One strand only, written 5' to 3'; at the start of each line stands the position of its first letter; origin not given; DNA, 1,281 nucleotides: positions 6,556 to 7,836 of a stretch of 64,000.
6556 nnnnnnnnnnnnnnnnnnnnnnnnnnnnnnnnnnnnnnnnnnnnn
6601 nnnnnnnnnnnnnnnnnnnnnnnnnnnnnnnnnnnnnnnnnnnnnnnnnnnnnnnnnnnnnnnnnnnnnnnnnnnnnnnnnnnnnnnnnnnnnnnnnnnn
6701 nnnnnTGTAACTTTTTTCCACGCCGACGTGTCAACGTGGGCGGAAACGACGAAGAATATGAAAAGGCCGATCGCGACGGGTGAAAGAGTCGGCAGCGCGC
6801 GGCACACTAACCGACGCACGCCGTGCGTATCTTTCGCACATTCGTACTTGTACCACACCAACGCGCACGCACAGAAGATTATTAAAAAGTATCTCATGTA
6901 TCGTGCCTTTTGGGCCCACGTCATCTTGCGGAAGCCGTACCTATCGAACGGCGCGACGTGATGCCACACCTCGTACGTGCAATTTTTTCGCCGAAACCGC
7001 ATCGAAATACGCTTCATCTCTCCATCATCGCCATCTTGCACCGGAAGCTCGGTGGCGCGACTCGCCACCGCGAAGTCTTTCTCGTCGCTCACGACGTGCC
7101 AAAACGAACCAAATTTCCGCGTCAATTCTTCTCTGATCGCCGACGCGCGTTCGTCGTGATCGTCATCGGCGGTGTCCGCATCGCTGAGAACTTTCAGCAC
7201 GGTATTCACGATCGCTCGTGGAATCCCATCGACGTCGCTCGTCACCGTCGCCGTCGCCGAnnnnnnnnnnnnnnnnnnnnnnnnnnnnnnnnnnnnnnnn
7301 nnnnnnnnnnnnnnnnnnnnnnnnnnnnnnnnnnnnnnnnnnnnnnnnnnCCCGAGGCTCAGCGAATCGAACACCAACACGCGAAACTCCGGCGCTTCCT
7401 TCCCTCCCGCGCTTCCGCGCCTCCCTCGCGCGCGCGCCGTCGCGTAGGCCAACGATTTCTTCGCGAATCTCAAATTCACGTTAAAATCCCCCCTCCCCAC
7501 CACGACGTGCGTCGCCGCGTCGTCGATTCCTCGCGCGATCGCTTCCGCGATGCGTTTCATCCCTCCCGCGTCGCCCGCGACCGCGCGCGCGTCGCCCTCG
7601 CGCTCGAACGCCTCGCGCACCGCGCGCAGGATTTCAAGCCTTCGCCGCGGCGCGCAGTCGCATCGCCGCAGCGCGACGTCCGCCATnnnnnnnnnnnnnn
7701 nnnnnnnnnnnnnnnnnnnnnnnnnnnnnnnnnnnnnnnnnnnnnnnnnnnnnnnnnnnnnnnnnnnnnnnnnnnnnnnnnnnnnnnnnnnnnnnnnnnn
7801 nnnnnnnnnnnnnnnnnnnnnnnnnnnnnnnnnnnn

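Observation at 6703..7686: Tandem LC8 dynein-light-chain domains fused to a C-terminal membrane anchor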

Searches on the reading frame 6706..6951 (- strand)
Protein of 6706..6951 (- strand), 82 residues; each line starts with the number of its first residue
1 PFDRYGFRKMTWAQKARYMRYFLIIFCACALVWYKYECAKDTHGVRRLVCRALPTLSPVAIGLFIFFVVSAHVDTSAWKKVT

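Call 71: search_protein_families(library=pfam, proteins=[window:6706-6951:-], max_evalue=10)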
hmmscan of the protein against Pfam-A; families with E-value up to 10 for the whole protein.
seq(82 aa): 3 families
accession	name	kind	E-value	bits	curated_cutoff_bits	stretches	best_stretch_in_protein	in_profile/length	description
PF14007.11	YtpI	-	0.017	15.9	29.4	1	22-67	2-44/87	YtpI-like protein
PF09721.15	Exosortase_EpsH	-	0.019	14.8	25.7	1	11-70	18-69/254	Transmembrane exosortase (Exosortase_EpsH)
PF17929.6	TetR_C_34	-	0.053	14.1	26.3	1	30-70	35-75/120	Tetracyclin repressor-like, C-terminal domain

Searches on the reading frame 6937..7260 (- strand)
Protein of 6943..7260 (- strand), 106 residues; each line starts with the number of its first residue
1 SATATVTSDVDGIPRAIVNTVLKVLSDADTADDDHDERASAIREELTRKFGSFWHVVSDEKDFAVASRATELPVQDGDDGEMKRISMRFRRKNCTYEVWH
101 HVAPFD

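Call 15: search_solved_structures(query=A3, max_evalue=10, show_alignments=2)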
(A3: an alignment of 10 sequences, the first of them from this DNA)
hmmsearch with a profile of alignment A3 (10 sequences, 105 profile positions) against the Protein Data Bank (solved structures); distinct sequences matched with E-value up to 10: 2.
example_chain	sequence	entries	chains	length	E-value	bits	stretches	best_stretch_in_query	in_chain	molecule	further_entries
7kzm_P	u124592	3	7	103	0.27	14.5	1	30-55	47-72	Dynein light chain 10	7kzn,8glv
9y6s_6E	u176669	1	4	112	0.46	13.8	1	15-57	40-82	Dynein light chain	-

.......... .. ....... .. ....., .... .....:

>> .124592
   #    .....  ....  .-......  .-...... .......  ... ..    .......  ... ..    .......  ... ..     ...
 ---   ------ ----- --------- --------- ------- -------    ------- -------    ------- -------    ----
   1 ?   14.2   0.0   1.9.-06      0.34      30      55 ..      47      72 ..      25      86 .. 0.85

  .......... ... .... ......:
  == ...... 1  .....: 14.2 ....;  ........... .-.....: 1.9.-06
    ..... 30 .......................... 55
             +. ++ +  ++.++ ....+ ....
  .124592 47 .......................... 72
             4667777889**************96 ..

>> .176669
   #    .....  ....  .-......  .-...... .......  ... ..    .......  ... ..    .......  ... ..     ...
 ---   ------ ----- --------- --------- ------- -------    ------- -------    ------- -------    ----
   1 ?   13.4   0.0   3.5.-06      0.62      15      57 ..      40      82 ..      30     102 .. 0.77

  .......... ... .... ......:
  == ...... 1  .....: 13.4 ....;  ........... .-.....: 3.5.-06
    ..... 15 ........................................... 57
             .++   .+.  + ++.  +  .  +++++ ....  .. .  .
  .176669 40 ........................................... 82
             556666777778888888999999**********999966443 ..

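Call 37: search_solved_structures(query=A6, max_evalue=10, show_alignments=2)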
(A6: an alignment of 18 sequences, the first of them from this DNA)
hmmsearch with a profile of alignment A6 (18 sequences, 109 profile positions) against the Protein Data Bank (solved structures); distinct sequences matched with E-value up to 10: 10.
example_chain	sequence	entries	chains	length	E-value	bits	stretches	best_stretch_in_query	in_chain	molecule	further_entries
9y6s_6Y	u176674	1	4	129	0.00011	25.2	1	6-90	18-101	Dynein light chain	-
7n9f_o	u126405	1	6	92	0.0015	21.7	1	25-99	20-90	Dynein light chain 1, cytoplasmic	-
4ds1_A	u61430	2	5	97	0.0016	21.6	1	23-99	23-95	Dynein light chain 1, cytoplasmic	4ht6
7tbi_b1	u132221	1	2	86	0.0018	21.4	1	24-99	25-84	Dyn2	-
7kzm_P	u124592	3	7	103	0.048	16.8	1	35-67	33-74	Dynein light chain 10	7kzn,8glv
9e5c_7j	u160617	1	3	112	0.14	15.4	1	35-95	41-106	Dynein light chain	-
9y6s_6E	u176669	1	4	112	0.2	14.8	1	35-73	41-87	Dynein light chain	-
7d8m_A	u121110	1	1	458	0.61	13.3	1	47-67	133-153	Dye-decolorizing peroxidase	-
9y6s_6I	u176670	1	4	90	0.71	13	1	37-78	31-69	Dynein light chain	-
9e5c_7r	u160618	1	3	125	0.84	12.8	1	23-94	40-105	Dynein light chain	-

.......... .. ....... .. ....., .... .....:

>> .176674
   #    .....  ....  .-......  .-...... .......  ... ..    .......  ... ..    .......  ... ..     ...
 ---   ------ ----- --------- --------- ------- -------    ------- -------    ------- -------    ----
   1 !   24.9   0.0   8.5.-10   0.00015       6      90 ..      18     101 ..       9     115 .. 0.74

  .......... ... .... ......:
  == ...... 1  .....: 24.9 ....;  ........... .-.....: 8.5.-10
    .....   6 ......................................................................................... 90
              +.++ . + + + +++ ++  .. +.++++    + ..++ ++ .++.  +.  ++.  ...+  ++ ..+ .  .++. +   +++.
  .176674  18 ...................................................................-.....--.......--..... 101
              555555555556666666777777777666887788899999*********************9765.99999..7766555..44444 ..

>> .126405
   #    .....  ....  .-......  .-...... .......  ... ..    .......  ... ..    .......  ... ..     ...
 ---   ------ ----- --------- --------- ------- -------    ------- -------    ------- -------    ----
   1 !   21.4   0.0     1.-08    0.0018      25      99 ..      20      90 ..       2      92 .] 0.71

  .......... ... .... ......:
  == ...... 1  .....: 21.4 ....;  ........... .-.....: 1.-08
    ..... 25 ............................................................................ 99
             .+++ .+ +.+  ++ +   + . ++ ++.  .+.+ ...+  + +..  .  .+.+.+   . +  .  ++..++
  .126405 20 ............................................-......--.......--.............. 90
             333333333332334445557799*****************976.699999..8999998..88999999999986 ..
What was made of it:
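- C-half: the profile finds LC8 at E 1e-4 (call 37).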

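Call 71: search_protein_families(library=pfam, proteins=[window:6943-7260:-], max_evalue=10)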
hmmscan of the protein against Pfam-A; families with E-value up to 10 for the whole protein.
seq(106 aa): 2 families
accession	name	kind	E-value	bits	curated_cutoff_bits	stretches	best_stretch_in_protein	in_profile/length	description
PF01221.23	Dynein_light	-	0.00026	21.7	29.1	1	16-65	12-62/86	Dynein light chain type 1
PF04155.23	Ground-like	-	0.057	14.5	35.4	1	29-70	15-57/73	Ground-like domain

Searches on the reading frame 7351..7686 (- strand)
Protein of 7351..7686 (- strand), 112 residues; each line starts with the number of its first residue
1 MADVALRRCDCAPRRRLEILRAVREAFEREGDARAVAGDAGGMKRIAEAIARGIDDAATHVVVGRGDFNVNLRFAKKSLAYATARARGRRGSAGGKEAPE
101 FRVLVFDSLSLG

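Call 14: search_solved_structures(query=A2, max_evalue=10, show_alignments=2)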
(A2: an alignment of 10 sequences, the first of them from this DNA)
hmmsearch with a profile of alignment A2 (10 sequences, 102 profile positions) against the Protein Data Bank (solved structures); distinct sequences matched with E-value up to 10: 17.
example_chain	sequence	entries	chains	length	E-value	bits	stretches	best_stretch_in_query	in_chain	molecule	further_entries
3cq0_A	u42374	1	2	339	0.11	15.9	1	41-72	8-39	Putative transaldolase YGR043C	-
7kzm_P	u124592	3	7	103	0.14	15.7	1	38-85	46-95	Dynein light chain 10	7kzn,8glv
1fb1_A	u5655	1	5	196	0.21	15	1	2-62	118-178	GTP CYCLOHYDROLASE I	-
7ala_A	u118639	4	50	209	0.24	14.9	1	2-62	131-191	GTP cyclohydrolase 1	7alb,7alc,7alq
6z80_A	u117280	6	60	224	0.28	14.7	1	2-62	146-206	GTP cyclohydrolase 1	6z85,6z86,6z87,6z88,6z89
1is7_A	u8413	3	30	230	0.33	14.4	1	2-62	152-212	GTP Cyclohydrolase I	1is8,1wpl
7bqr_A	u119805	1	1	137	1.3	12.5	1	14-50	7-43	Mussoc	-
9qz2_A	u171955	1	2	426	1.4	12.4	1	49-75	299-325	Multiple inositol polyphosphate phosphatase 1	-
5cu7_A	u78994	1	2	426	1.4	12.4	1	49-75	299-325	multiple inositol polyphosphate histidine phosphatase 1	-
5cx4_A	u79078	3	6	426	1.5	12.4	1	49-75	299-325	multiple inositol polyphosphate histidine phosphatase 1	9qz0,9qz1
9qyx_A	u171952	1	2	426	1.5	12.3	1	49-75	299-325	Multiple inositol polyphosphate phosphatase 1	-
4fdt_A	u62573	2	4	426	1.5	12.3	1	49-75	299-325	Putative multiple inositol polyphosphate histidine phosphatase 1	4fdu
9qz3_A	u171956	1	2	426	1.5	12.3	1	49-75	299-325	Multiple inositol polyphosphate phosphatase 1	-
9qyz_A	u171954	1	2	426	1.5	12.3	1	49-75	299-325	Multiple inositol polyphosphate phosphatase 1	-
9qyy_A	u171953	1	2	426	1.6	12.2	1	49-75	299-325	Multiple inositol polyphosphate phosphatase 1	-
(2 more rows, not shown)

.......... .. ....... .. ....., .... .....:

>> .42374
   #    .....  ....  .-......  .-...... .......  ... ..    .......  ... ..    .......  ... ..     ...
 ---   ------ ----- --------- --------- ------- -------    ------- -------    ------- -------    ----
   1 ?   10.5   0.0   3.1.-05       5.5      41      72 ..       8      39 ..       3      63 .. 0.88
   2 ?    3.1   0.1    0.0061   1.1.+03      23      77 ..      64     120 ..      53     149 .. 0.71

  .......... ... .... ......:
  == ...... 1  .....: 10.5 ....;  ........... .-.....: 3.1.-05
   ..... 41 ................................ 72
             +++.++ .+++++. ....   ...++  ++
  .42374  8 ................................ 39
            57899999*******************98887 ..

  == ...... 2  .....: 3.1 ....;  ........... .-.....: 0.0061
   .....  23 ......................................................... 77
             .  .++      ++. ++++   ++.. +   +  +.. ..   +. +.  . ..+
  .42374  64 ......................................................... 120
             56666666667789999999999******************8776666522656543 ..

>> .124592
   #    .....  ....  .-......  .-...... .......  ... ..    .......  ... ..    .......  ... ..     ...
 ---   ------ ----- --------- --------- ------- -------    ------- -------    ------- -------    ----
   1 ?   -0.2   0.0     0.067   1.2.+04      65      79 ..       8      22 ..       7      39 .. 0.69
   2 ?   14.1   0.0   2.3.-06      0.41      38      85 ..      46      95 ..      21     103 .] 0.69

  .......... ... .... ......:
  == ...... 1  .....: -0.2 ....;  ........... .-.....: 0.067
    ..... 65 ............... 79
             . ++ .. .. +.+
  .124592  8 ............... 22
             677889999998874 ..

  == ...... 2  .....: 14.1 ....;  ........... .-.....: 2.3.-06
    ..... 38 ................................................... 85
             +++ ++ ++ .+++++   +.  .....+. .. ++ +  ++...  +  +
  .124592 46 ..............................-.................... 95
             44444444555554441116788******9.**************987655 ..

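Call 35: search_solved_structures(query=A5, max_evalue=10, show_alignments=3)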
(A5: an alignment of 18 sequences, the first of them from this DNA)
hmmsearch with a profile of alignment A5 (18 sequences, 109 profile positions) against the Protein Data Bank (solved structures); distinct sequences matched with E-value up to 10: 38.
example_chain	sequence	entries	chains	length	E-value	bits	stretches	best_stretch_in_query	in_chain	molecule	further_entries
7k58_H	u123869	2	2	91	0.0034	21.1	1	38-105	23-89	Dynein light chain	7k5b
6zyw_H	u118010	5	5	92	0.0036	21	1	38-105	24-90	Dynein light chain | Dynein light chain LC8_1b (DLC82)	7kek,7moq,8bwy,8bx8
9nz7_B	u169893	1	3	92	0.0072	20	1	42-105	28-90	Dynein light chain 1, cytoplasmic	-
9e5c_3u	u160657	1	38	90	0.0074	20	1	50-106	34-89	Dynein light chain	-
6gzj_A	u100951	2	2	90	0.016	18.9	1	42-106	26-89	Dynein light chain 1, cytoplasmic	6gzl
11xu_E1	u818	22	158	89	0.016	18.9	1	42-106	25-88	Dynein light chain 1, cytoplasmic | DYNEIN | DYNEIN LIGHT CHAIN 8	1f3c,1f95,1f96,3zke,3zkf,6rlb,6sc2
7kzm_P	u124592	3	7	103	0.017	18.9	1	55-94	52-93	Dynein light chain 10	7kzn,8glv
7d35_A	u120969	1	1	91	0.017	18.8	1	42-106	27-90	Dynein light chain 1, cytoplasmic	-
7jtk_a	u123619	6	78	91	0.017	18.8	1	49-106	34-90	Dynein 8 kDa light chain, flagellar outer arm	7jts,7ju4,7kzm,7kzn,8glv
2pg1_A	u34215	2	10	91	0.021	18.5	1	15-106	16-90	Dynein light chain 1, cytoplasmic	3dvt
1rhw_A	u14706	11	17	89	0.021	18.5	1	17-106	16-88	Dynein light chain 1, cytoplasmic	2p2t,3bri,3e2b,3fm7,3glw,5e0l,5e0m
7k58_K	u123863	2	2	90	0.023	18.4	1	50-104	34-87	Dynein light chain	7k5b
1pwk_A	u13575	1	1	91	0.023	18.4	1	42-106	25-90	dynein light chain-2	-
6zyw_J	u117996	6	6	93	0.024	18.3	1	50-104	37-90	Dynein light chain | Dynein light chain LC8_2a (LC8E)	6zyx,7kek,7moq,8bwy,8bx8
4qh7_A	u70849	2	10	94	0.025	18.3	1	16-106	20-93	Dynein light chain 1, cytoplasmic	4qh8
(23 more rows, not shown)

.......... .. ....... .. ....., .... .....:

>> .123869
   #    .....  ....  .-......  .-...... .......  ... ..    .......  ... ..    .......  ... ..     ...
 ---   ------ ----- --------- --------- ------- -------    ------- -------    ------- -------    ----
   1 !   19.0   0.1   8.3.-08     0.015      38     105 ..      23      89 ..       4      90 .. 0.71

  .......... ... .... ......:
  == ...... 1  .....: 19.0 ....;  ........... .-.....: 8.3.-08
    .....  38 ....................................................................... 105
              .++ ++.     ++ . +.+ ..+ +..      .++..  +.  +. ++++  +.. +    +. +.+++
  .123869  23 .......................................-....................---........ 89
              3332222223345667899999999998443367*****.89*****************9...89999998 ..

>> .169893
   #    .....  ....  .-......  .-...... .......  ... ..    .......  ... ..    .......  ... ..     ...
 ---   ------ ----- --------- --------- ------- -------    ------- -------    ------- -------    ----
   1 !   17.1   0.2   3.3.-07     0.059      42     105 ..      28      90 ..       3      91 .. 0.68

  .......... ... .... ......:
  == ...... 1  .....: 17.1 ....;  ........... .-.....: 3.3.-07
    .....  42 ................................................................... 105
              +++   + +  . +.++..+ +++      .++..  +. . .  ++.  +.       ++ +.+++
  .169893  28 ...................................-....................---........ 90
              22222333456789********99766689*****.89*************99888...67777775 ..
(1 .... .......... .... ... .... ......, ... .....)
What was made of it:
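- On LC8 / Dynein_light (Pfam PF01221): The profile hits 34 LC8 PDB sequences (call 35).
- The N-half profile hits 34 LC8 sequences exclusively (call 35).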

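Call 41: predict_structure(alignment_id=A5)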
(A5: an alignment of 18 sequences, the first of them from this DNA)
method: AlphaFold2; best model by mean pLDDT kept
length: 111 residues; sequences in the alignment: 18
mean_pLDDT: 87.6   pTM: 0.81
mean pLDDT of the five models: 87.6, 87.2, 86.7, 86.2, 85.4
residues with pLDDT >= 90: 66; 70-90: 31; 50-70: 14; < 50: 0
segments of 3 or more residues with pLDDT < 50: none
pLDDT, mean of each block of 10 residues (from residue 1): 92 96 93 70 93 91 89 93 84 72 92 68
secondary structure, 60 per line:
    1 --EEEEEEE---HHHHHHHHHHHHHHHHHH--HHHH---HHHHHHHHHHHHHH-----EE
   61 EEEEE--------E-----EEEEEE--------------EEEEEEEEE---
elements in order: E3-9 H13-30 H33-36 H40-53 E59-65 E80-85 E100-108
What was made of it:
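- On LC8 / Dynein_light (Pfam PF01221): The AF2 model of aa 1-111 has pLDDT 87.6 (call 41).
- N-half, structure: the AF2 model has pLDDT 87.6 and pTM 0.81 (call 41).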

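Call 44: fold_search(model_id=the predicted structure, library=pdb)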
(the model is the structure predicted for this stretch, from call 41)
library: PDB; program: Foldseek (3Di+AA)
matches with E <= 10: 736; with E <= 0.001: 36
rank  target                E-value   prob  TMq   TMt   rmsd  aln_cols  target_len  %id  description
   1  9y6s_6E               5.1e-05  1.00  0.62  0.69   3.6       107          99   18  96-nm repeat of the Leishmania tarentolae doublet microtubule (released 2025-12-17)
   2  3dvt_E                5.5e-05  1.00  0.62  0.78   4.9       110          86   16  Biochemical and structural characterization of the PAK1- LC8 interaction (released 2009-05-12)
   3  3dvh_A                6.7e-05  1.00  0.62  0.79   3.6       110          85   15  LC8 Point mutant K36P (released 2009-01-20)
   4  2xqq_A                1.0e-04  1.00  0.64  0.79   3.3       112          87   16  Human dynein light chain (DYNLL2) in complex with an in vitro evolved peptide (Ac-SRGTQTE). (released 2011-05-04)
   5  2xqq_C                1.0e-04  1.00  0.62  0.78   5.0       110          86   17  Human dynein light chain (DYNLL2) in complex with an in vitro evolved peptide (Ac-SRGTQTE). (released 2011-05-04)
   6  6rlb_I                1.1e-04  1.00  0.63  0.80   4.7       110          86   17  Structure of the dynein-2 complex; tail domain (released 2019-08-28)
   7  4qh8_A                1.1e-04  1.00  0.62  0.79   4.9       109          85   16  LC8 - Ana2 (237-246) Complex (released 2014-06-11)
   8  7k3k_A                1.2e-04  1.00  0.65  0.80   2.6       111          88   15  Crystal structure of dLC8 in complex with Panoramix TQT peptide (released 2021-03-03)
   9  7y8w_N                1.2e-04  1.00  0.64  0.79   3.0       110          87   17  Crystal structure of DLC-1/SAO-1 complex (released 2023-07-26)
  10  7cnu_A                1.4e-04  1.00  0.64  0.80   3.2       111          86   17  Crystal structure of DLC2 in complex with BMF peptide (released 2021-08-11)
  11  8glv_AL               1.5e-04  1.00  0.64  0.77   2.8       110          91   16  96-nm repeat unit of doublet microtubules from Chlamydomonas reinhardtii flagella (released 2023-05-31)
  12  7k3j_K                1.5e-04  1.00  0.62  0.80   3.9       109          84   16  Crystal structure of dLC8 in complex with Panoramix TQT+TQ peptide (released 2021-03-03)
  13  2p2t_A                1.7e-04  1.00  0.66  0.83   2.5       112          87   15  Crystal structure of dynein light chain LC8 bound to residues 123-138 of intermediate chain IC74 (released 2008-01-15)
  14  7y8w_C                1.8e-04  1.00  0.62  0.79   4.9       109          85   17  Crystal structure of DLC-1/SAO-1 complex (released 2023-07-26)
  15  6gzj_A                2.1e-04  1.00  0.63  0.77   3.9       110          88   16  Complex between the dynein light chain DYNLL1/DLC8 and the specific domain of large myelin-associated glycoprotein L-M (released 2018-10-10)
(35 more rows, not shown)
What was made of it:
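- On NHL repeat beta-propeller: The N-half folds as alpha/beta LC8 (calls 41, 44).
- Its Foldseek top 50 are all LC8 (call 44). The N-half model is a confident alpha/beta LC8 fold whose top 50 PDB matches are all LC8 (calls 41, 44).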

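Call 71: search_protein_families(library=pfam, proteins=[window:7351-7686:-], max_evalue=10)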
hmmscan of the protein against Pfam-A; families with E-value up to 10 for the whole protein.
seq(112 aa): 0 families

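Call 72: search_protein_families(library=pfam, alignment_id=A5, max_evalue=10)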
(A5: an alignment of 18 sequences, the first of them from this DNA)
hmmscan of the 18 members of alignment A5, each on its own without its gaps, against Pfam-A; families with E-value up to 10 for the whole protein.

A. member 1, seq(111 aa): 0 families

B. families by the number of members that match (of 18 scanned): 8 families
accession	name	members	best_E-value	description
PF01221.23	Dynein_light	8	0.0007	Dynein light chain type 1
PF24691.1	TreTu_C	1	0.025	TreTu toxin, C-terminal domain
PF18588.6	WcbI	1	0.068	Polysaccharide biosynthesis enzyme WcbI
PF21146.3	ICAM1_3_5_D2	1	0.13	ICAM-1/3/5, D2 domain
PF07074.17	TRAP-gamma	1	0.16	Translocon-associated protein, gamma subunit (TRAP-gamma)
PF07609.16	DUF1572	1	0.21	Protein of unknown function (DUF1572)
PF19633.4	SDG2_C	1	0.24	Protein SET DOMAIN GROUP 2 C-terminal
PF14803.11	Zn_ribbon_Nudix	1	0.46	Nudix N-terminal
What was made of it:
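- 8 of 18 N-halves hit PF01221 individually (call 72).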
